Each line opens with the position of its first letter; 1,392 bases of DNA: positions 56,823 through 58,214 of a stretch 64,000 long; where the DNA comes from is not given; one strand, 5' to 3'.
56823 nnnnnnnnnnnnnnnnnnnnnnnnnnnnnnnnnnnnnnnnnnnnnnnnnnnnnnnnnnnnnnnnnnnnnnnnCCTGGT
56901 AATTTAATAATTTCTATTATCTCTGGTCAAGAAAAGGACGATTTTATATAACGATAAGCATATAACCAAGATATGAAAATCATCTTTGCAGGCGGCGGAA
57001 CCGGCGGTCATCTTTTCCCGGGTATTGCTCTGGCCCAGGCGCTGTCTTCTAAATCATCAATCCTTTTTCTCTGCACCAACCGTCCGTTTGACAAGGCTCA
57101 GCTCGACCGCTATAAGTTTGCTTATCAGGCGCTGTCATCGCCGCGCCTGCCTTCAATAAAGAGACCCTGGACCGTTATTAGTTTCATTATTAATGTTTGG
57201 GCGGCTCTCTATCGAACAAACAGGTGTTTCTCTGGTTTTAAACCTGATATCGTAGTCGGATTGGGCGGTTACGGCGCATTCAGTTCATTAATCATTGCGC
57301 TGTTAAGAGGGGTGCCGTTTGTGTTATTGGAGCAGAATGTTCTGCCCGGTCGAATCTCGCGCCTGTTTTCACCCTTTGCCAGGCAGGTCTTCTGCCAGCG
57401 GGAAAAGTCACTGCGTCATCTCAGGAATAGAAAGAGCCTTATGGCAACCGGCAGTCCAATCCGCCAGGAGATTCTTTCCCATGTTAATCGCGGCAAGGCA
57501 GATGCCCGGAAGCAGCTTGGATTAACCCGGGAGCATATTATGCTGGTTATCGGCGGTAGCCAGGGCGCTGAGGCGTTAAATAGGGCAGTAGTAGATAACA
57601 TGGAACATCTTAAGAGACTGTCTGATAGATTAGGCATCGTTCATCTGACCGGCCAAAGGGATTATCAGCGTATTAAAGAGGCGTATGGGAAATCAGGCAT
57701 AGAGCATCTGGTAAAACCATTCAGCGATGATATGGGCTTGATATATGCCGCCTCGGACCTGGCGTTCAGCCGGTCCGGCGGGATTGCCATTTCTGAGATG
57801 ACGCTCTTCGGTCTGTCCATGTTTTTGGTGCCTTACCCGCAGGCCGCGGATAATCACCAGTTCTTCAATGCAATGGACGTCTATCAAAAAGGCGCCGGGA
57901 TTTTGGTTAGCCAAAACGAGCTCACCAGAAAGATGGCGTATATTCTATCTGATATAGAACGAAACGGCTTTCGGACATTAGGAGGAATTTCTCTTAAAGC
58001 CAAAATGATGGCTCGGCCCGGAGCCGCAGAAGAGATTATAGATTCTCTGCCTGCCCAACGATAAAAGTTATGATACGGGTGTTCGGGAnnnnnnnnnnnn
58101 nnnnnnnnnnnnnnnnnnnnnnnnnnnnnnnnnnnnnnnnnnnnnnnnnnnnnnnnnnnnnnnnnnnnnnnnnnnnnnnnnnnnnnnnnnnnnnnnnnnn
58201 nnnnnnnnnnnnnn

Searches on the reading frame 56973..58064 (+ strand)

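Call 92: search_protein_families(library=pfam, proteins=[window:56973-58064:+], max_evalue=0.00001)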
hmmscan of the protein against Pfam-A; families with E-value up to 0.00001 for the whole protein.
window:56973-58064:+ (363 aa): 2 families
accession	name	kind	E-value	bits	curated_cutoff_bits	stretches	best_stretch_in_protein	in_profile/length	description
PF04101.22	Glyco_tran_28_C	-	2.1e-30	106.4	22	1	190-328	2-140/166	Glycosyltransferase family 28 C-terminal domain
PF03033.26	Glyco_transf_28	-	1.2e-21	77.7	26.2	1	3-140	1-138/139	Glycosyltransferase family 28 N-terminal domain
